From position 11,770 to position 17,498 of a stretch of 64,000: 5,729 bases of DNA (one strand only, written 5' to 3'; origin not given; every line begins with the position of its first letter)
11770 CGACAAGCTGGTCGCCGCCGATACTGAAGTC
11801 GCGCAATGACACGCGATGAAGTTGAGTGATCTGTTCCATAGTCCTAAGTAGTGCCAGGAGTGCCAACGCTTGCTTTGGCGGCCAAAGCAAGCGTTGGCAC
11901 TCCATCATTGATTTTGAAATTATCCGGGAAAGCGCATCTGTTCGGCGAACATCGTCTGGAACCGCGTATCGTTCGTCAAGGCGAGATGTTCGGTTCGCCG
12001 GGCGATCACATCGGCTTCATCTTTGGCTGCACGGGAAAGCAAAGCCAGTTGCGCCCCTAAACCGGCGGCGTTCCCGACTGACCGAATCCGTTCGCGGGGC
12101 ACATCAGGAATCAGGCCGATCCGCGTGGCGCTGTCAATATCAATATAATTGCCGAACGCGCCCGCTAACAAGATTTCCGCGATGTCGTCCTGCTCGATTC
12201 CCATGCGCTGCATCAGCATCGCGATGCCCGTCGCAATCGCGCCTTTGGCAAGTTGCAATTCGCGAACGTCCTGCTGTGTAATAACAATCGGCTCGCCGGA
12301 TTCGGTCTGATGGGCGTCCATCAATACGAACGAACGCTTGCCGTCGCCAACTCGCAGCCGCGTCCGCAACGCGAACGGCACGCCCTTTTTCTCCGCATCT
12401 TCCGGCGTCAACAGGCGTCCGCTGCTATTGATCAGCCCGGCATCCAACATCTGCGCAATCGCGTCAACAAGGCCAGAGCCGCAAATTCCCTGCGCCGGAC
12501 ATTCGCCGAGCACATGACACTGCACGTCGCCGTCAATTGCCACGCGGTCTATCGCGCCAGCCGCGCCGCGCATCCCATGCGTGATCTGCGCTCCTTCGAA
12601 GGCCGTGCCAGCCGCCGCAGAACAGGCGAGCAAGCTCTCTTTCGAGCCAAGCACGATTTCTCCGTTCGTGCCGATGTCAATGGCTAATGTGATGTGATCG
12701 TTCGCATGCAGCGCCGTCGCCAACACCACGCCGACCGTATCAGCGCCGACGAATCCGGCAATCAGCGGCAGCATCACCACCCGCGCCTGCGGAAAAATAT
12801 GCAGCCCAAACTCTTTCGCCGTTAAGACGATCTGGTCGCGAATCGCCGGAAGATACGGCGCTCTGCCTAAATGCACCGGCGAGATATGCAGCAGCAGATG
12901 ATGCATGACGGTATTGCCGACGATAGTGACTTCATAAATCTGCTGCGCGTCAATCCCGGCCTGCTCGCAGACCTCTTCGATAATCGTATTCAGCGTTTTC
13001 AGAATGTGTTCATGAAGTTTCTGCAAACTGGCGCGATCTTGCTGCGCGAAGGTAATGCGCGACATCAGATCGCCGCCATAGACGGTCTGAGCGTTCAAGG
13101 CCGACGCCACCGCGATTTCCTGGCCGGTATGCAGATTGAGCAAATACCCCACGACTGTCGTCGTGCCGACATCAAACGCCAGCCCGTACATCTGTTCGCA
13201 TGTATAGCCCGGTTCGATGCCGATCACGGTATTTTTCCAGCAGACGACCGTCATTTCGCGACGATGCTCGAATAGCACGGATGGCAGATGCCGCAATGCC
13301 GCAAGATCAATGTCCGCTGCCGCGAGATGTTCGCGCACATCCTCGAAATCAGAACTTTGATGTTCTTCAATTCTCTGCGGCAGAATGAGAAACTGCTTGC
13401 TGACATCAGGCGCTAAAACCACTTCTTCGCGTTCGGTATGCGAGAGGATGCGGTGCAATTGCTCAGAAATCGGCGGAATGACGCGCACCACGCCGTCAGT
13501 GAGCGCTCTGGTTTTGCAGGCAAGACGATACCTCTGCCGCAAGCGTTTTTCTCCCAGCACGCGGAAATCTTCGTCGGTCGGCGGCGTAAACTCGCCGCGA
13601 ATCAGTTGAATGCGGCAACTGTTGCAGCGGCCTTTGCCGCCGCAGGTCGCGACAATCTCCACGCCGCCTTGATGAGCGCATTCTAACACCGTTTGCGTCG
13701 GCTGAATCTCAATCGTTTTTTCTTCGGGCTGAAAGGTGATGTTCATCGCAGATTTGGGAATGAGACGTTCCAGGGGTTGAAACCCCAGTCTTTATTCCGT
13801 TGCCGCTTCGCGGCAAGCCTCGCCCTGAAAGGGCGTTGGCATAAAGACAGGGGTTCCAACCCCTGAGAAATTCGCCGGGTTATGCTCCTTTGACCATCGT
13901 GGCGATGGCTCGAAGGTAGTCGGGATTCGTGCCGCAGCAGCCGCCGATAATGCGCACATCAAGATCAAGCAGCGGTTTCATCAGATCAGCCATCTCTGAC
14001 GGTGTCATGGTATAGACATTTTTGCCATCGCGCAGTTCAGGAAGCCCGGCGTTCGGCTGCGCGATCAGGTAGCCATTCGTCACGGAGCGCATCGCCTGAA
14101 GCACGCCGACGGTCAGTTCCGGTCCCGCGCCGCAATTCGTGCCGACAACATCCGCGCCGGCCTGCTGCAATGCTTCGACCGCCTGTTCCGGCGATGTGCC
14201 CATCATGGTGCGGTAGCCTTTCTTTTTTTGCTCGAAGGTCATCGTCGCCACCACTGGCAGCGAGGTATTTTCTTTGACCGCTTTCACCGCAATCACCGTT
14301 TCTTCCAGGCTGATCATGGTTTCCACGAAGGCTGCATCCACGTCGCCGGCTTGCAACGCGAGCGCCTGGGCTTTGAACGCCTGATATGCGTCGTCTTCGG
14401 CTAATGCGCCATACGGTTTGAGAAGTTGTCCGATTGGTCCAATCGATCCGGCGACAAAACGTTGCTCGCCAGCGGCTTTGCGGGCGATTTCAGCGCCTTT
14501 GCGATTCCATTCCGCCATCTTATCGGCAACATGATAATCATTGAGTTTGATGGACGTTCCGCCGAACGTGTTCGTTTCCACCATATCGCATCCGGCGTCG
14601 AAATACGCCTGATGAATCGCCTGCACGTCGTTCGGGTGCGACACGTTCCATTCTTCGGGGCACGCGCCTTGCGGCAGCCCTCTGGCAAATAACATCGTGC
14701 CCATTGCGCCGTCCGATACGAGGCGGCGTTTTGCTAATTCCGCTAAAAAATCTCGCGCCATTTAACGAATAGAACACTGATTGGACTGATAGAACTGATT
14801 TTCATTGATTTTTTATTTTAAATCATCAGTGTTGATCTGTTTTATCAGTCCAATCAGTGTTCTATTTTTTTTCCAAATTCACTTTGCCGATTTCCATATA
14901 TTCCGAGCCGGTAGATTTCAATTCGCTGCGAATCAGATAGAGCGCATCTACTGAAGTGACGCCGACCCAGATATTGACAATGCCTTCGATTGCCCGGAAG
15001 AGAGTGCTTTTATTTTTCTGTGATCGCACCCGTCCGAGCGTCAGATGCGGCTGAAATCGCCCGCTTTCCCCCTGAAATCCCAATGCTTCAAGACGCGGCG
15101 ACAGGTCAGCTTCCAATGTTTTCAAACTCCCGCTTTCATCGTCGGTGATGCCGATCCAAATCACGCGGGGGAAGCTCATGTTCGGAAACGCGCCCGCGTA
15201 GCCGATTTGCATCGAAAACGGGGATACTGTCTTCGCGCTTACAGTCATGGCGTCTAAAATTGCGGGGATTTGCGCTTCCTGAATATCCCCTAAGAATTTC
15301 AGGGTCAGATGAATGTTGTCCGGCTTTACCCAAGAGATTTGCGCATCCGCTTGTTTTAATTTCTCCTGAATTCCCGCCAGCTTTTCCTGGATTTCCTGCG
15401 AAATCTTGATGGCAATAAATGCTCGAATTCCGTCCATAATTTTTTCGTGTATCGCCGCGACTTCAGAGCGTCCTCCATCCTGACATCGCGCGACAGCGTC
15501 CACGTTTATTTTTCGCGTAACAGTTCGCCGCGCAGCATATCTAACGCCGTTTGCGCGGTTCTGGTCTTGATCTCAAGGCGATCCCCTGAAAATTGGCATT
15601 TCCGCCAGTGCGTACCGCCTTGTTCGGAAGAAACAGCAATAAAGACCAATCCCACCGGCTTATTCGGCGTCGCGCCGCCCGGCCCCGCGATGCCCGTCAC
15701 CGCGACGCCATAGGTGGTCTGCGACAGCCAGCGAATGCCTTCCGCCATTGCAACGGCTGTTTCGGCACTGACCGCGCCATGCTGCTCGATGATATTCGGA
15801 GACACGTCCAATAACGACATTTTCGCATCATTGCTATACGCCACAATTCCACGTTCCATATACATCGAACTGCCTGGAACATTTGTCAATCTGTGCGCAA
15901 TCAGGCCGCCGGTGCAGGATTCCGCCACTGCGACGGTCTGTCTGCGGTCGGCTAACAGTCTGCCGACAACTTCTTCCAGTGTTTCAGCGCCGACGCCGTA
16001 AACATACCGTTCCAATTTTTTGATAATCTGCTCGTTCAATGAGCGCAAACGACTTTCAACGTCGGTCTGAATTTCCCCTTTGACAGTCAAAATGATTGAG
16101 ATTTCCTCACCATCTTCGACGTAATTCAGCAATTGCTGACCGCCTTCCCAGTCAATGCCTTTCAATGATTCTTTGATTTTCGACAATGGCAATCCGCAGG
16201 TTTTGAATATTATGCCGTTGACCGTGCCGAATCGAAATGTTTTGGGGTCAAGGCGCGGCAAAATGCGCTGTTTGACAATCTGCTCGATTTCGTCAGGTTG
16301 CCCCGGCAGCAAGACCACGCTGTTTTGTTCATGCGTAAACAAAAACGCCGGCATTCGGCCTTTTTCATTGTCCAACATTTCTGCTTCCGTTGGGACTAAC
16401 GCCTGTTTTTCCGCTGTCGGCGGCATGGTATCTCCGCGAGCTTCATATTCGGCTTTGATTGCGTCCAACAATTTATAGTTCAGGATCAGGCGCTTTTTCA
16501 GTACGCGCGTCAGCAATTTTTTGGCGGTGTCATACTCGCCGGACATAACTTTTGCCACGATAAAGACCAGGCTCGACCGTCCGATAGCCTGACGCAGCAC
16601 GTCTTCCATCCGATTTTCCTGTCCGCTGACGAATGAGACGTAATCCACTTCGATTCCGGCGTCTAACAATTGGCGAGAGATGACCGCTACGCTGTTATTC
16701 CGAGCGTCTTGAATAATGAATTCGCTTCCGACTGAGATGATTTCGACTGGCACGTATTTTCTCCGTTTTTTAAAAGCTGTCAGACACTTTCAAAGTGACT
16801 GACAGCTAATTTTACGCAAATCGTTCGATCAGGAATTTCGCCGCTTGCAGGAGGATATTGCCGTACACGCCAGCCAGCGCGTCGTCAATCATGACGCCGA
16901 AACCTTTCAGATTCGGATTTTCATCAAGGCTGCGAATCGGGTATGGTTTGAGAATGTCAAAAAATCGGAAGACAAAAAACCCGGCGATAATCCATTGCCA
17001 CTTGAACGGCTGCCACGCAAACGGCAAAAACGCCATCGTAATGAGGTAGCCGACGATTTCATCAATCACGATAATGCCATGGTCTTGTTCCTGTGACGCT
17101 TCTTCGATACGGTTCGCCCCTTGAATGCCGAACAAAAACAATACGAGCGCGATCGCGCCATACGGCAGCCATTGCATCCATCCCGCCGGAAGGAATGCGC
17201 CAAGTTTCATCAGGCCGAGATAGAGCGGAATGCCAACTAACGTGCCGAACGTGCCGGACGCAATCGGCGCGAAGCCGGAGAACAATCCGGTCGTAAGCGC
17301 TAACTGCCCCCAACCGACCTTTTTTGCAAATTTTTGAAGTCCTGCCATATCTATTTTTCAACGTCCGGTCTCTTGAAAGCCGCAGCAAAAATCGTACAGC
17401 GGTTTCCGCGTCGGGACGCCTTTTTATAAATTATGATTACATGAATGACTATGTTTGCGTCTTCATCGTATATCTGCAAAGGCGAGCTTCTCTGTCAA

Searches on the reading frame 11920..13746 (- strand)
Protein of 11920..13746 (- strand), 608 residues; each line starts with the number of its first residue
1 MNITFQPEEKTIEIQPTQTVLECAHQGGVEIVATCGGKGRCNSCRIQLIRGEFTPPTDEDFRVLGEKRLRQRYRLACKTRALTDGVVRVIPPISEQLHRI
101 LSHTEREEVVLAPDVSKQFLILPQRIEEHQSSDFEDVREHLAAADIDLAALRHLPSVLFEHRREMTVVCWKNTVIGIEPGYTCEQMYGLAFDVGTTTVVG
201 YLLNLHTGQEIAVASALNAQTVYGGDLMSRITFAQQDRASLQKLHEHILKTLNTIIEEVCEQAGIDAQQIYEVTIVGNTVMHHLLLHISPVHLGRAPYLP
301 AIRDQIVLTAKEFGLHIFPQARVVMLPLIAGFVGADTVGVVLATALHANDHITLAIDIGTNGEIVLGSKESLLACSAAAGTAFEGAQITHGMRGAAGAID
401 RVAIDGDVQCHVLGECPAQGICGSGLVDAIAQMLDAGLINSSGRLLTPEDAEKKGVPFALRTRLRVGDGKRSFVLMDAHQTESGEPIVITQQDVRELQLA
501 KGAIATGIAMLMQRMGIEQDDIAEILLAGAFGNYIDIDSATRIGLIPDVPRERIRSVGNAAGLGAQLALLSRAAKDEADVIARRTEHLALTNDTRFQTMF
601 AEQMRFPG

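Call 67: search_protein_families(library=ncbifam, proteins=[window:11920-13746:-], max_evalue=1e-10)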
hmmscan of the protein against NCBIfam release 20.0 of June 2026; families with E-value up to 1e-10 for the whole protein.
window:11920-13746:- (608 aa): 2 families
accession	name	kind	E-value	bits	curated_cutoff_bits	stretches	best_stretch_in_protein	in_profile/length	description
NF040756.1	corr_regen_AcsV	exception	1.8e-127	426.3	800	1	3-596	2-613/632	corrinoid activation/regeneration protein AcsV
TIGR04270.1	Rama_corrin_act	subfamily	7.8e-38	130.1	500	1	187-601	1-411/534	methylamine methyltransferase corrinoid protein reductive activase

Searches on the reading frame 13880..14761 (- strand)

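Call 67: search_protein_families(library=ncbifam, proteins=[window:13880-14761:-], max_evalue=1e-10)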
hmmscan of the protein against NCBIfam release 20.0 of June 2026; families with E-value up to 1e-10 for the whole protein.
window:13880-14761:- (293 aa): 5 families
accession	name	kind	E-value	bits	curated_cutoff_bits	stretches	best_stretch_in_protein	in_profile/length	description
NF006396.0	PRK08645.1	equivalog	2.5e-87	293.4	453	1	4-291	3-285/611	bifunctional homocysteine S-methyltransferase/methylenetetrahydrofolate reductase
NF005718.0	PRK07534.1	equivalog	3.9e-74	249.9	338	1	11-289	13-293/337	betaine--homocysteine S-methyltransferase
TIGR02082.1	metH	equivalog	6.2e-56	189.7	1010.85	1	10-292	2-314/1182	methionine synthase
NF007024.0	PRK09490.1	equivalog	6.2e-43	146.8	1497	1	6-292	13-331/1234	methionine synthase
NF007020.0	PRK09485.1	equivalog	4e-27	95.1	215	1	8-291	7-304/306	homocysteine S-methyltransferase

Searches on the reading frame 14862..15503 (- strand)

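Call 90: search_protein_families(library=pfam, proteins=[window:14862-15503:-], max_evalue=0.00001)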
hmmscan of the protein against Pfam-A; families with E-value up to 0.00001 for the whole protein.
window:14862-15503:- (213 aa): 3 families
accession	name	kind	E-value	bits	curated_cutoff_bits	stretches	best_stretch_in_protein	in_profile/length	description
PF02834.22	LigT_PEase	-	7.2e-25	87.4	23.3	1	32-116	1-87/87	LigT like Phosphoesterase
PF13563.12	2_5_RNA_ligase2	-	5e-12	46.6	27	1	63-172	25-129/152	2'-5' RNA ligase superfamily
PF10469.15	AKAP7_NLS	-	1.2e-08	35.5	24.4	1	29-167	4-157/208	AKAP7 2'5' RNA ligase-like domain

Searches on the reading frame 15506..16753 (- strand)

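Call 90: search_protein_families(library=pfam, proteins=[window:15506-16753:-], max_evalue=0.00001)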
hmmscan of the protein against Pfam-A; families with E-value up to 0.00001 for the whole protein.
window:15506-16753:- (415 aa): 2 families
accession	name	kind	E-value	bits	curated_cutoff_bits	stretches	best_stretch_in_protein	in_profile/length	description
PF02464.23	CinA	-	4.7e-57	192.4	23.5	1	257-409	2-153/155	Competence-damaged protein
PF00994.29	MoCF_biosynth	-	4.7e-12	46.3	26.6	1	4-169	1-143/144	Probable molybdopterin binding domain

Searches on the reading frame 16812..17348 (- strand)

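Call 90: search_protein_families(library=pfam, proteins=[window:16812-17348:-], max_evalue=0.00001)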
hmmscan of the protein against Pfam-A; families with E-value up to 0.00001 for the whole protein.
window:16812-17348:- (178 aa): 1 family
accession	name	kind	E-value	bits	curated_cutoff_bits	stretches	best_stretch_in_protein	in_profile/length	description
PF04608.18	PgpA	-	1.6e-38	132.3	28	1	18-170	2-140/141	Phosphatidylglycerophosphatase A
